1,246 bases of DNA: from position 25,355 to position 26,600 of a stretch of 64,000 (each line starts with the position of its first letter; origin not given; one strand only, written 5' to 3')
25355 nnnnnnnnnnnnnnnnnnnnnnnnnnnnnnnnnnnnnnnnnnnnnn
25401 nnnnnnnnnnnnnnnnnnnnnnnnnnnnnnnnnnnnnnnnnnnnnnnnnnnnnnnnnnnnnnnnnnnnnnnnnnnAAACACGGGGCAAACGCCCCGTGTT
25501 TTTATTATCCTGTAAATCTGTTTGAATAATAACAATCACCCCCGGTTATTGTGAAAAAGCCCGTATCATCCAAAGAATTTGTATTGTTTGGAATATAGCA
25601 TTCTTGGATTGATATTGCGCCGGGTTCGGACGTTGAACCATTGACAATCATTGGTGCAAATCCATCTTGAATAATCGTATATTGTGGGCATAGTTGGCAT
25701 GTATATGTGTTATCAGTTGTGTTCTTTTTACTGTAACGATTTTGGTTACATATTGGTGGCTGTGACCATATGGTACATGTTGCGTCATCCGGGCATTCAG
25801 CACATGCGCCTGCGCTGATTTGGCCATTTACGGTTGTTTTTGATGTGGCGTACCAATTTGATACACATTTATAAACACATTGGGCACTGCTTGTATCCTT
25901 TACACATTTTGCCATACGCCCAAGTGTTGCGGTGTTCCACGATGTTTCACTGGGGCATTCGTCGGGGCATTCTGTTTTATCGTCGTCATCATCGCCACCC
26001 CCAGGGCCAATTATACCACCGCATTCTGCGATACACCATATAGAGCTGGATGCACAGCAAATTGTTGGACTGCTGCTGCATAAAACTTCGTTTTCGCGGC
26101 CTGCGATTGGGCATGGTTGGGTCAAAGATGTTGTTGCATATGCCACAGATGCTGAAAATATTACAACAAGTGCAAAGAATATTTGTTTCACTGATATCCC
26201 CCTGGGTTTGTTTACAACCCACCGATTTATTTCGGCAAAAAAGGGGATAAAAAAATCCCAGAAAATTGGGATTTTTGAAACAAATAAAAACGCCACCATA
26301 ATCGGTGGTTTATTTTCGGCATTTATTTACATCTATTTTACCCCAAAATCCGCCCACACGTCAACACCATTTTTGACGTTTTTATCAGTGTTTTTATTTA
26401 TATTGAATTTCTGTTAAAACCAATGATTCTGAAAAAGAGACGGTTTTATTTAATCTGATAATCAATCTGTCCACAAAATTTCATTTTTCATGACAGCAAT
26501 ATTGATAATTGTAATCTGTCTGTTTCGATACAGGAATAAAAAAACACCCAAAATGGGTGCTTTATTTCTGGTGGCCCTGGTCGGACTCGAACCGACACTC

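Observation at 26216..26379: Type 2 conserved promoter-plus-leader cassette (copy L2): palindromic operator over the -35 box, U-tract hairpins, 31-codon uORF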

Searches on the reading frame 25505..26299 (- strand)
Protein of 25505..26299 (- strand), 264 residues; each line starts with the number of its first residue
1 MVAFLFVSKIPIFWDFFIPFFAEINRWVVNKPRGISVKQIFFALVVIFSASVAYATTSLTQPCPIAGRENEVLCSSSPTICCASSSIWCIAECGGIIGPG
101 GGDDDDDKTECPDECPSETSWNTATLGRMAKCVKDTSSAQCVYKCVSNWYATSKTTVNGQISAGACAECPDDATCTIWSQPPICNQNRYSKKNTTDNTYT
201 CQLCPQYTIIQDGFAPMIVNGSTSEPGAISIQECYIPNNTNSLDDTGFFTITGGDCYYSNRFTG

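Call 13: search_protein_families(library=pfam, proteins=[window:25505-26191:-], max_evalue=0.1)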
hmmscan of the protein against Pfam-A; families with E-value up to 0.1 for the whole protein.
window:25505-26191:- (228 aa): 0 families

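Call 15: find_encoding_contigs(protein=window:25505-26191:-, flank=10000, max_places=6)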
Protein window:25505-26191:- (228 aa): no gene with exactly this product is on record in the collection.

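Call 32: list_cluster_members(proteins=[P0001, P0002, P0003, P0004, window:25505-26299:-, window:11766-12704:-, window:11766-12590:-])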
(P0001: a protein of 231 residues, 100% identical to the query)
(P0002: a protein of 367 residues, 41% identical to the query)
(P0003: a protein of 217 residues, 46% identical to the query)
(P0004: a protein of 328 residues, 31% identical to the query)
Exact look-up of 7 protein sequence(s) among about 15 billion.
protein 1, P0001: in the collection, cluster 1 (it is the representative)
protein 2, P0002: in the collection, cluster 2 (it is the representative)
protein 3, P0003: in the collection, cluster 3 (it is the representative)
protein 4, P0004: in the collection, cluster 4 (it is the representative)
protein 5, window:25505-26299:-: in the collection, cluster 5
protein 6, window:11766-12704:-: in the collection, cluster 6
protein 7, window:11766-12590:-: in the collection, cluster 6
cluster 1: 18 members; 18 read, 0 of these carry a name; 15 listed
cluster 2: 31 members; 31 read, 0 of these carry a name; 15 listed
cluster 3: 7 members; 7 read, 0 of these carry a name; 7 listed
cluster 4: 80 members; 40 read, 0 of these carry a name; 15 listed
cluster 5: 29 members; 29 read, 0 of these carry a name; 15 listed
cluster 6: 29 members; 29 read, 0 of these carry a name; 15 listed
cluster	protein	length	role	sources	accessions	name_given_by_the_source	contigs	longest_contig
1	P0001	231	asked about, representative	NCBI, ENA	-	-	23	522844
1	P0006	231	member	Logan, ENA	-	-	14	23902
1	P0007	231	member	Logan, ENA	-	-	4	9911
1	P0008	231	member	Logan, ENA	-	-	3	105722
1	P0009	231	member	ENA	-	-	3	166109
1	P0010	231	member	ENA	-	-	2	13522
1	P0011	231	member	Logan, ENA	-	-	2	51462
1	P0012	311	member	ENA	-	-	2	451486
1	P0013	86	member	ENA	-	-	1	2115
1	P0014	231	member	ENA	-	-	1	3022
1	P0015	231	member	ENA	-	-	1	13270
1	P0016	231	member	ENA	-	-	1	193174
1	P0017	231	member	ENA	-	-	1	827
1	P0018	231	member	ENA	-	-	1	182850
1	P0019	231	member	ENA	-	-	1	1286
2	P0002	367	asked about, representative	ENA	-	-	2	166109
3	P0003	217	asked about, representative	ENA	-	-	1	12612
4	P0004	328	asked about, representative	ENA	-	-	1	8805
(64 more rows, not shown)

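Call 94: search_protein_families(library=ncbifam, proteins=[window:25505-26191:-], max_evalue=0.01)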
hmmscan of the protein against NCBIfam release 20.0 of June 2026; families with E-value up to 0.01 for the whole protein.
window:25505-26191:- (228 aa): 0 families

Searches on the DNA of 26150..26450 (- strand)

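Call 14: search_dna_similar(query=window:26200-26420:-, collection=plasmids, mode=distant)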
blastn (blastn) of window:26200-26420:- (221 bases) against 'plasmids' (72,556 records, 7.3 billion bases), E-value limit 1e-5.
No match.

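Call 72: search_rna_families(source=window, start=26150, end=26450, threshold=evalue, max_evalue=5)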
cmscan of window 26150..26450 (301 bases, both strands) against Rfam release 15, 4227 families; matches with E-value up to 5: 16.
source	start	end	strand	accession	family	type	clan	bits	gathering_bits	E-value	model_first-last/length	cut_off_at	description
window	26225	26280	+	RF02063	STnc350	Gene; sRNA;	-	23.9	60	0.023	1-68/68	no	Salmonella enterica sRNA STnc350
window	26243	26329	-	RF02898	AaHKsRNA20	Gene; sRNA;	-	23.6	43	0.13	1-77/77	no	Aggregatibacter sRNA 20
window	26244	26331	+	RF02550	RnaG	Gene; sRNA;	-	23.3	153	0.064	1-120/120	no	RnaG sRNA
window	26356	26413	-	RF02427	SpF10_sRNA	Gene; sRNA;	-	22.7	60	0.038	1-57/57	no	Streptococcus sRNA SpF10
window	26237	26341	-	RF01770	rimP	Cis-reg; leader;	-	22.3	47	0.16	1-102/102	no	Gammaprotebacteria rimP leader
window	26224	26315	+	RF01770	rimP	Cis-reg; leader;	-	21.5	47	0.24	1-102/102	no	Gammaprotebacteria rimP leader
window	26186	26290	+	RF01584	snoR03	Gene; snRNA; snoRNA; HACA-box;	-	20.5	80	2.6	1-163/163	no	small nucleolar RNA snoR03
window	26210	26316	+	RF01859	Phe_leader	Cis-reg; leader;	-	19.3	55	0.63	1-125/125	no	Phenylalanine leader peptide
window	26236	26344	+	RF01171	snoR4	Gene; snRNA; snoRNA; CD-box;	-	18.5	60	3.5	1-80/80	no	Small nucleolar RNA snoR4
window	26249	26337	-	RF01470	rli38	Gene; sRNA;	-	18.4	49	3.2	1-150/150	no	Listeria sRNA rli38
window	26287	26407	-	RF01408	sraL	Gene; sRNA;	-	17.5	39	0.073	1-142/142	no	sraL Hfq binding RNA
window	26279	26404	-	RF02053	STnc430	Gene; sRNA;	-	17.3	47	2.3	1-162/162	no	Enterobacterial sRNA STnc430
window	26201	26285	+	RF01441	S_pombe_snR46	Gene; snRNA; snoRNA; HACA-box;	CL00021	15.7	60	3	1-168/168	no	small nulceolar RNA snR46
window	26245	26317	+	RF00125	IS128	Gene; sRNA;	-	14.3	80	1.2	119-201/209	no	IS128 RNA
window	26283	26420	-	RF00506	Thr_leader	Cis-reg; leader;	-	13.6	55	4.6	1-118/118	no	Threonine operon leader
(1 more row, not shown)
